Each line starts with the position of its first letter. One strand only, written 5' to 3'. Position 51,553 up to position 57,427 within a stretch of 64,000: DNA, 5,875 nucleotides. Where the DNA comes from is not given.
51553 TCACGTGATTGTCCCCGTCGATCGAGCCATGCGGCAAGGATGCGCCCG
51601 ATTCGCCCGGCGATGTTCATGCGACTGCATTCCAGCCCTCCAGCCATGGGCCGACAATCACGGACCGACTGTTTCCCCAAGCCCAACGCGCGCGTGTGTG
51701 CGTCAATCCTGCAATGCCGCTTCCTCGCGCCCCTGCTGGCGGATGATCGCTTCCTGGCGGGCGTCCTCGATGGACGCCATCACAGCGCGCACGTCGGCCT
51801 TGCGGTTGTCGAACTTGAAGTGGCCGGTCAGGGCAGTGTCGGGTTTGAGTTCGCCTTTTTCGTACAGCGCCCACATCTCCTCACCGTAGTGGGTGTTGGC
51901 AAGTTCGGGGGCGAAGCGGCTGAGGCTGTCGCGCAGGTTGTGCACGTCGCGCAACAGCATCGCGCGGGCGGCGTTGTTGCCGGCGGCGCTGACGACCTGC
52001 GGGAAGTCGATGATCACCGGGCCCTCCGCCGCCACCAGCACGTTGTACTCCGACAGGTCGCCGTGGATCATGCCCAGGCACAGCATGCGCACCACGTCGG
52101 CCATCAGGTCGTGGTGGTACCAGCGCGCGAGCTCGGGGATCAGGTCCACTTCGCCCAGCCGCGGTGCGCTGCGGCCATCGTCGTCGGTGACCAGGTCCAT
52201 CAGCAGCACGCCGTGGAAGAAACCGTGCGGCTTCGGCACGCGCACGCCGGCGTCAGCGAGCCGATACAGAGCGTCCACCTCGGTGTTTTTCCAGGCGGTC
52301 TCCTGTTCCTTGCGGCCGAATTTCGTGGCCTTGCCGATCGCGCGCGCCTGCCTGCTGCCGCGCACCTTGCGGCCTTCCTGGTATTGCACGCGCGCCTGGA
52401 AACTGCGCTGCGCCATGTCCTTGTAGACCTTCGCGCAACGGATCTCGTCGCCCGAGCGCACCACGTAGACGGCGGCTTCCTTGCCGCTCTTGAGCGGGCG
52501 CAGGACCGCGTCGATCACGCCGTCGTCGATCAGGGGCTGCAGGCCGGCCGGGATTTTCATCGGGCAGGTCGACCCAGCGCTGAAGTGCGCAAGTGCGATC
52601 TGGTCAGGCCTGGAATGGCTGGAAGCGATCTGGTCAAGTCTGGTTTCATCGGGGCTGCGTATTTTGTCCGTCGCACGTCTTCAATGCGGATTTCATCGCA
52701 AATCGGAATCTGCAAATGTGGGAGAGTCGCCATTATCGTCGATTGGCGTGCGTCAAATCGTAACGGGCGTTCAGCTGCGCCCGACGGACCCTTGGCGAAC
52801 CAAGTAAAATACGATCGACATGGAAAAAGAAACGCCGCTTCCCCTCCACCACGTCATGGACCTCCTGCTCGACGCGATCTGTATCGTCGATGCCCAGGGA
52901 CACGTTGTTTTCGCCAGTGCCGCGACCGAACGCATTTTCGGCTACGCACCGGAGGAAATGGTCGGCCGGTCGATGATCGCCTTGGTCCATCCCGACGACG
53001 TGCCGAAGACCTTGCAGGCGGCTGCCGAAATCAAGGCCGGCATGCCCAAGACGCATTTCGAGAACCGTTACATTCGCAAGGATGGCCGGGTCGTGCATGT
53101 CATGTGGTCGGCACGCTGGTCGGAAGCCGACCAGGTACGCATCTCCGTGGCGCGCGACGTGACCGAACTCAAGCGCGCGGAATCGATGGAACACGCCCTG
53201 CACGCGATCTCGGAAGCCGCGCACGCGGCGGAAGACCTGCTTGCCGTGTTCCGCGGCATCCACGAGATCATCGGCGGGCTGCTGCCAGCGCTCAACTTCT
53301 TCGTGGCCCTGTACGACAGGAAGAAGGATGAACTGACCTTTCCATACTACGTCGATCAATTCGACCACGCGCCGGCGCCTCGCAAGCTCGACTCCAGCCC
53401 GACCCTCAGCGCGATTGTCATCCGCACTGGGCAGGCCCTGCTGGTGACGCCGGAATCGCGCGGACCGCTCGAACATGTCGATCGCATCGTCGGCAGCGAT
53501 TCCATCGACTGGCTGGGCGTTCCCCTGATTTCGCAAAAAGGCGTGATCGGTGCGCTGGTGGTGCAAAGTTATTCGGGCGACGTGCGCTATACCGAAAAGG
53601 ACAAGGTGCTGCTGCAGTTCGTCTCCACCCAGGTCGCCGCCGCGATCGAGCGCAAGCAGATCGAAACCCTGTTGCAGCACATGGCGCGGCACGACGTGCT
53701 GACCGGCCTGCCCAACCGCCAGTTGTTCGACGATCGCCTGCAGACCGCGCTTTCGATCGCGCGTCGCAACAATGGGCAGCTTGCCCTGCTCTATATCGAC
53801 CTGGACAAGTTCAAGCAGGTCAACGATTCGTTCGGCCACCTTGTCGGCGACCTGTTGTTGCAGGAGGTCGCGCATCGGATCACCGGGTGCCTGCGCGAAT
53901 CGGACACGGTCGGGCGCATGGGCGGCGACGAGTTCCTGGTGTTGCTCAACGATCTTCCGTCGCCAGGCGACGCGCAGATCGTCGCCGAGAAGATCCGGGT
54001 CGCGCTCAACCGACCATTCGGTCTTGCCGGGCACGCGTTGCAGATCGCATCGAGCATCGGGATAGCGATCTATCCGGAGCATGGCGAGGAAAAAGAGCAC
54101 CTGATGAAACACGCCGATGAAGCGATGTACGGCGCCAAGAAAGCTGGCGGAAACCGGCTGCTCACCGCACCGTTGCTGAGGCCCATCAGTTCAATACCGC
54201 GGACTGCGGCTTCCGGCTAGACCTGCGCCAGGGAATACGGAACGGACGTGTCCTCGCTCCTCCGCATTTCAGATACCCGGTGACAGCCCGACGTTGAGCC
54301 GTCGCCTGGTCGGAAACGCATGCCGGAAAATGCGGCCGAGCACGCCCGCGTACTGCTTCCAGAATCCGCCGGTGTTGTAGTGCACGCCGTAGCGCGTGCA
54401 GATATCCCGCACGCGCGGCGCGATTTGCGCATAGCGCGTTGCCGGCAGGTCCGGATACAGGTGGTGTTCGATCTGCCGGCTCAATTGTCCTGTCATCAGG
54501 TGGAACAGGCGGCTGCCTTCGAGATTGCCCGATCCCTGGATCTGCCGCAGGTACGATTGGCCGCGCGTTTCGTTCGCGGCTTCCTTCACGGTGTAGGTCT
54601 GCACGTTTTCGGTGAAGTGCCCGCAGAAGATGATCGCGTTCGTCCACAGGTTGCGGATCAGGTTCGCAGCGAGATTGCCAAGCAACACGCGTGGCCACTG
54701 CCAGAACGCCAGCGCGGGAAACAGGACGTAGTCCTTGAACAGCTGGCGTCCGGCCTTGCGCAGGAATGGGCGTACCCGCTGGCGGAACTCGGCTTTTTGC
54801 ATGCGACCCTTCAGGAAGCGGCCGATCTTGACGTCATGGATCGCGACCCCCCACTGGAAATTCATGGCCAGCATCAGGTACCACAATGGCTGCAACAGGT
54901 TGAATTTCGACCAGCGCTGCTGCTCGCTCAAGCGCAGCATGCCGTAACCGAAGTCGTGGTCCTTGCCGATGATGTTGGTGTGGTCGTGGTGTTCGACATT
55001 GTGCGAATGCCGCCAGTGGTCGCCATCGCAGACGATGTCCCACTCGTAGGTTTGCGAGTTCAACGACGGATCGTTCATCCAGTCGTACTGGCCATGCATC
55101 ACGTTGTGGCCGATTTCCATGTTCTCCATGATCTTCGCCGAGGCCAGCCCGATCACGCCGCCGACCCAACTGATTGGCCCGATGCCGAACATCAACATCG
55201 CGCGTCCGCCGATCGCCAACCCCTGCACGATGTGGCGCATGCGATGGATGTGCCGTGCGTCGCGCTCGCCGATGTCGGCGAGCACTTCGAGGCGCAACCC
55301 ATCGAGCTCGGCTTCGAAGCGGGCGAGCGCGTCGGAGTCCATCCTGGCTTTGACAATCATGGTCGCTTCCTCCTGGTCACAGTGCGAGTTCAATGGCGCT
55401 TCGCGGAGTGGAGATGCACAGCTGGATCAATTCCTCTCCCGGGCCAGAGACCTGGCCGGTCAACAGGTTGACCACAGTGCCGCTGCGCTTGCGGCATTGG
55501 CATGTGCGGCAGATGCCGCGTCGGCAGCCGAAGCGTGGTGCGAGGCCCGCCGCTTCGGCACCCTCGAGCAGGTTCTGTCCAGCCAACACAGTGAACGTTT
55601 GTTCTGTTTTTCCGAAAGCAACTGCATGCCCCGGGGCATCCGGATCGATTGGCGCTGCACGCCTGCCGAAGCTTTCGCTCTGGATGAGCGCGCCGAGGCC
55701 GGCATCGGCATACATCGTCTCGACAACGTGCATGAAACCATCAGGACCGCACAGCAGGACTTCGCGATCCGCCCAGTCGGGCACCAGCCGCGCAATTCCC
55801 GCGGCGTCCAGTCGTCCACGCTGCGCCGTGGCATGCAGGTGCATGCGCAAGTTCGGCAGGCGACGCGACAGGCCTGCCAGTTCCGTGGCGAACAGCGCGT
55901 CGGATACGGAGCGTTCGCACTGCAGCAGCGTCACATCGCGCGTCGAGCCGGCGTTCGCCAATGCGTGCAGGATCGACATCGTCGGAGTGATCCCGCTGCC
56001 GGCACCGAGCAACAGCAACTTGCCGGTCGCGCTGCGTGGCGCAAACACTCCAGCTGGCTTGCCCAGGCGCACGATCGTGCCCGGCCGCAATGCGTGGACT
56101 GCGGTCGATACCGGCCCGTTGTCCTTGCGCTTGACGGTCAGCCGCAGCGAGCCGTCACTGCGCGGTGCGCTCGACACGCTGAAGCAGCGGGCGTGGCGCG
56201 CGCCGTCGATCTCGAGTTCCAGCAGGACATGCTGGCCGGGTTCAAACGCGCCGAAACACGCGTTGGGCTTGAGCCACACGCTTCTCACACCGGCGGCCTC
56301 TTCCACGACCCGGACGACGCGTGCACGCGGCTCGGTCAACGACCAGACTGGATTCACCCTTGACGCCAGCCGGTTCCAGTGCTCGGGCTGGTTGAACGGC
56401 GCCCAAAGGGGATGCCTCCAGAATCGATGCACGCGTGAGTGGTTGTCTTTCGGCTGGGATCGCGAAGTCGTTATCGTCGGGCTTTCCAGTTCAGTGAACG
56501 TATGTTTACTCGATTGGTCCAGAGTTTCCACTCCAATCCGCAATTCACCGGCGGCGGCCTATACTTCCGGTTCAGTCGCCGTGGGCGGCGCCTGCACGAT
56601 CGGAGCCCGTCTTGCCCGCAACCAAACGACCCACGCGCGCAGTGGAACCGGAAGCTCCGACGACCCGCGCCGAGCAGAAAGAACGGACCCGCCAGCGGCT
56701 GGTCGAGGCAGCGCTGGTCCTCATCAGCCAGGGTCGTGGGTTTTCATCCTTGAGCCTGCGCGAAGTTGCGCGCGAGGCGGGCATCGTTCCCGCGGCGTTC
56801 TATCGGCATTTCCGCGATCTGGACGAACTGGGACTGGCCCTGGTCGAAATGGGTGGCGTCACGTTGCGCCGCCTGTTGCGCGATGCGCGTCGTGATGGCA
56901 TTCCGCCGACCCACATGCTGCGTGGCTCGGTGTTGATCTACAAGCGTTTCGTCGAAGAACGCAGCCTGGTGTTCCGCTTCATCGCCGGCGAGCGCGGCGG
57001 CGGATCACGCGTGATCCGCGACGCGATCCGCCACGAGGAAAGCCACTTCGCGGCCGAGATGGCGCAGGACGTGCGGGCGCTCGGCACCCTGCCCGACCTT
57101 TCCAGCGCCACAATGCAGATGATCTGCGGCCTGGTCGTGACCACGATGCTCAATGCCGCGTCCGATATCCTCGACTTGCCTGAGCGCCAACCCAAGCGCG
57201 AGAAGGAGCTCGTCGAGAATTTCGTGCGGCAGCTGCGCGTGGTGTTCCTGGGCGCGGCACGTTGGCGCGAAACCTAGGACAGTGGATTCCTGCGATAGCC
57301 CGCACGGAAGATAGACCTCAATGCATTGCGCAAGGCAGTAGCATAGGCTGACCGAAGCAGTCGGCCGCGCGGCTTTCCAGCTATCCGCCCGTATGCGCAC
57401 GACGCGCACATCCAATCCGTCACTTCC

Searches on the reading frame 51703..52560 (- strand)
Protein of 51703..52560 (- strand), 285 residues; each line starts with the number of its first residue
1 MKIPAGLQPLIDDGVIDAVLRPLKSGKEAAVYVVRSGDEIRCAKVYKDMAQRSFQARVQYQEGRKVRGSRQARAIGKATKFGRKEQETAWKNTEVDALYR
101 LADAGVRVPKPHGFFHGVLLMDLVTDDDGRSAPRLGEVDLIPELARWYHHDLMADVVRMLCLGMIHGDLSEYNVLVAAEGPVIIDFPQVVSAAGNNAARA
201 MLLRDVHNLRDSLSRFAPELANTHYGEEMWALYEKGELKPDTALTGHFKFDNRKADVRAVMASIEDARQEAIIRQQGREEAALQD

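Call 7: search_protein_families(library=pfam, proteins=[window:51703-52560:-], max_evalue=0.01)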
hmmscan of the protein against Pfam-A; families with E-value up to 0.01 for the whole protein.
window:51703-52560:- (285 aa): 3 families
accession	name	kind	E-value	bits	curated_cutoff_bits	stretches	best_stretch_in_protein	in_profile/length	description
PF01163.29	RIO1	-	3.1e-36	125.2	22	1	31-219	2-180/187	RIO domain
PF19974.5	TCAD9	-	2.2e-05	24.3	40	1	141-189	277-324/429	Ternary complex associated domain 9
PF01636.29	APH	-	0.00011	22.5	23.2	0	159-186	165-194/239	Phosphotransferase enzyme family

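Call 10: find_encoding_contigs(protein=window:51703-52560:-, flank=6000, max_places=10)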
Protein window:51703-52560:- (285 aa): no gene with exactly this product is on record in the collection.

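Call 11: find_related_loci(query=window:51703-52560:-, collection=genome_contigs, flank=6000)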
Query window:51703-52560:- (285 aa) in genome_contigs; peptide patterns used: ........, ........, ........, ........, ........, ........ (x = any residue, [..] = any of these).
304 stretches matched a pattern; 238 encode a relative of the query (tblastn E <= 1e-3); the best 80 are kept; 80 distinct loci.
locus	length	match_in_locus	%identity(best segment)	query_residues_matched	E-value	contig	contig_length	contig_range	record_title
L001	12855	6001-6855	92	1-285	2e-177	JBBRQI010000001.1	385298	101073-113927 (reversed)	MAG: Lysobacterales bacterium isolate metawrap_la1_3 W_la1_3_k141_691028L_385298_cov_63.2976, whole genome shotgun seque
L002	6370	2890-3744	90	1-285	2e-177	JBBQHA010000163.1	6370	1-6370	MAG: Lysobacterales bacterium isolate Co_metawrap_929 Cmw_929_k141_21754412_length_6370_cov_9.0000, whole genome shotgun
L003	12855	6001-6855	89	1-285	2e-173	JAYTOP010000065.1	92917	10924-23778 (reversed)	MAG: Pseudomonadota bacterium isolate GFS_4128 GFS_4128_64, whole genome shotgun sequence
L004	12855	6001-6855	88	1-285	1e-172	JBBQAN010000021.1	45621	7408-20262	MAG: Lysobacterales bacterium isolate Co_metawrap_1459 Cmw_1459_k141_29267527_length_45621_cov_27.9982, whole genome sho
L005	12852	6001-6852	86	1-285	3e-166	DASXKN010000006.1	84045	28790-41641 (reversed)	MAG TPA_asm: Lysobacteraceae bacterium isolate SMAG_U5277 k141_2527541, whole genome shotgun sequence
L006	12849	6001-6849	86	1-283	8e-166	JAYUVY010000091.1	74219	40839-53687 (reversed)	MAG: Lysobacterales bacterium isolate GL124_UP_concoct_211 GL124_UP_concoct_211_90, whole genome shotgun sequence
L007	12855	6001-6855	86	1-285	1e-164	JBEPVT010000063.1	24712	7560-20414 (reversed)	MAG: Gammaproteobacteria bacterium isolate 22E.semibin_refined.153_sub NODE_1667_length_24712_cov_8.140771, whole genome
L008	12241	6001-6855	85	1-285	5e-164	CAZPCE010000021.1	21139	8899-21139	MAG TPA_asm: uncultured Arenimonas sp. isolate SRP170004_co1_70 genome assembly, contig: NODE_3823_length_21139_cov_4.35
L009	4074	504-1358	83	1-285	2e-166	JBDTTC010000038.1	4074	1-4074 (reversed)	MAG: Arenimonas sp. isolate cluster3_bin.287 NODE_133629_length_4074_cov_4.336651, whole genome shotgun sequence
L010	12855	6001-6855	82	1-285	1e-160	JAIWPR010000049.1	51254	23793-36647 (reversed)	Luteimonas sp. Y-2-2-4F Scaffold31_1, whole genome shotgun sequence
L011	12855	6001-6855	84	1-285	2e-160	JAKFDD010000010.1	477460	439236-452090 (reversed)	MAG: Arenimonas sp. isolate LC038 contig-124_7, whole genome shotgun sequence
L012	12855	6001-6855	82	1-285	2e-160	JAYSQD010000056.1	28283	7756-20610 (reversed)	MAG: Arenimonas sp. isolate GFS_11667 GFS_11667_55, whole genome shotgun sequence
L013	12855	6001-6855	84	1-285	9e-160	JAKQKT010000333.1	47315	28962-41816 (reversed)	MAG: Pseudomonadota bacterium isolate USDV_maxbin.124_sub k141_1791335, whole genome shotgun sequence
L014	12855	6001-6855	83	1-285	1e-159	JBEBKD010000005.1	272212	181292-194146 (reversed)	MAG: Lysobacteraceae bacterium isolate TF_15 NODE_6_length_272212_cov_48.161554, whole genome shotgun sequence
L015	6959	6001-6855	83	1-285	2e-159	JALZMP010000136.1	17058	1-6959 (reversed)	MAG: Pseudomonadota bacterium isolate MSU bin62 SD1457-59_k127_509958, whole genome shotgun sequence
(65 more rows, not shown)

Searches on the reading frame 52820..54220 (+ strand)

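Call 7: search_protein_families(library=pfam, proteins=[window:52820-54220:+], max_evalue=0.01)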
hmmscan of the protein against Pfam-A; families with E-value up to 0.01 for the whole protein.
window:52820-54220:+ (466 aa): 9 families
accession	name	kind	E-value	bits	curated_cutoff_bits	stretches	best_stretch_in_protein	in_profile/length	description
PF00990.26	GGDEF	-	7.8e-51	172.5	23.8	1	289-446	1-161/161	Diguanylate cyclase, GGDEF domain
PF08447.18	PAS_3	-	5.2e-14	52.7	25.6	1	30-99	2-73/89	PAS fold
PF00989.32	PAS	-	8.5e-14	52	22.6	1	11-94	5-89/113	PAS fold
PF13426.13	PAS_9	-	3.4e-12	47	27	1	18-116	2-103/103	PAS domain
PF13185.12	GAF_2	-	2e-11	44.7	28.6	1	142-277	6-136/136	GAF domain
PF01590.32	GAF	-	1.6e-10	42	22.4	1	139-276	1-133/133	GAF domain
PF08448.16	PAS_4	-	5.6e-10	39.9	23.1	1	17-119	5-110/110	PAS fold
PF13188.13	PAS_8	-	1.2e-06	28.6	21.8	1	9-59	3-53/65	PAS domain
PF13492.12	GAF_3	-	0.00032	21.5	27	1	151-278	13-129/129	GAF domain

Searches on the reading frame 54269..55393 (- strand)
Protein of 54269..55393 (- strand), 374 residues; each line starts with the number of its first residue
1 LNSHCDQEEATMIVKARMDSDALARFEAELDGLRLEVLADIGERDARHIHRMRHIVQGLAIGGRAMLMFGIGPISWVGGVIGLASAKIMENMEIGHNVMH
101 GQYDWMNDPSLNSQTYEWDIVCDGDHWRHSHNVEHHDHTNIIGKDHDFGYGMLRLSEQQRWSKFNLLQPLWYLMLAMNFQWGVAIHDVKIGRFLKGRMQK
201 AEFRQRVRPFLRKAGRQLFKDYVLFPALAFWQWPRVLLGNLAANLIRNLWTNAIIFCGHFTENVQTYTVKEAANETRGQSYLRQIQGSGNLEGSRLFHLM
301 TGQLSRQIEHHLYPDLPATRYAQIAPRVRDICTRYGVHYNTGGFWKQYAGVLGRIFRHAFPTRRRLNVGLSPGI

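Call 87: search_protein_families(library=pfam, proteins=[window:54269-55393:-], max_evalue=0.00001)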
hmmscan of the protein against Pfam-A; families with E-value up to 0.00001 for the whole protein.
window:54269-55393:- (374 aa): 1 family
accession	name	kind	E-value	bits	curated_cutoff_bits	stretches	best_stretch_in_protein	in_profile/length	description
PF00487.30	FA_desaturase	-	8.3e-27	95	29.7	1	75-341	2-251/253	Fatty acid desaturase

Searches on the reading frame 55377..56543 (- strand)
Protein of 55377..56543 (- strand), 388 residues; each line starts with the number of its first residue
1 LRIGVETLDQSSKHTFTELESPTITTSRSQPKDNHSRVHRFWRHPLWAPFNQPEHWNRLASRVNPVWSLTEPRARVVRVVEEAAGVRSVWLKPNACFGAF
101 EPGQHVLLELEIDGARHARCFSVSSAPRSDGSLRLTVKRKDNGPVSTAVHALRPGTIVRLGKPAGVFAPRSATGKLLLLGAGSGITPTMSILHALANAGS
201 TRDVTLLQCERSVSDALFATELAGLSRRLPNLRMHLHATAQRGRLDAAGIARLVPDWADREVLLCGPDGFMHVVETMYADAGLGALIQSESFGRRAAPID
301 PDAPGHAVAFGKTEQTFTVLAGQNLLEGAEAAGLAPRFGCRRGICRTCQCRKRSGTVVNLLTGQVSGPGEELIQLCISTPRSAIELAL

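Call 87: search_protein_families(library=pfam, proteins=[window:55377-56543:-], max_evalue=0.00001)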
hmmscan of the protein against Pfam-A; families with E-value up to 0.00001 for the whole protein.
window:55377-56543:- (388 aa): 3 families
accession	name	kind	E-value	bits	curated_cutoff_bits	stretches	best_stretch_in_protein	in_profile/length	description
PF00175.26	NAD_binding_1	-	4e-10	40.7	22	1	178-275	1-108/109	Oxidoreductase NAD-binding domain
PF00970.30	FAD_binding_6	-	6.5e-09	36.5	21.1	1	100-167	30-97/99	Oxidoreductase FAD-binding domain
PF00111.32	Fer2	-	1.3e-07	31.9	21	1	313-359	6-53/77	2Fe-2S iron-sulfur cluster binding domain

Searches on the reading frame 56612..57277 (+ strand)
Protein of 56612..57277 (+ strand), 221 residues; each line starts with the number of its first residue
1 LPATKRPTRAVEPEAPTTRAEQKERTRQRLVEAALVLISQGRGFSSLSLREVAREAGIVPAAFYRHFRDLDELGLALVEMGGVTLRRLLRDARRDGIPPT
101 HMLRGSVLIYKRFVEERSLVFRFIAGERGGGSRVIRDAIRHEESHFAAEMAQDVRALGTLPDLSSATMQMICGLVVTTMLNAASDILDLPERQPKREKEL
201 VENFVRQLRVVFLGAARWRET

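Call 87: search_protein_families(library=pfam, proteins=[window:56612-57277:+], max_evalue=0.00001)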
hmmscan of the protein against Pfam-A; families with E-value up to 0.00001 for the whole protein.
window:56612-57277:+ (221 aa): 2 families
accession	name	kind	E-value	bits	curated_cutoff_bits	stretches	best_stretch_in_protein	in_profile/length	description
PF00440.29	TetR_N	-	7.1e-10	39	24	1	30-74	1-44/47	Bacterial regulatory proteins, tetR family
PF21943.1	TetR_C_46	-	2.7e-06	28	27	1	99-205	1-107/109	Tetracyclin repressor-like, C-terminal domain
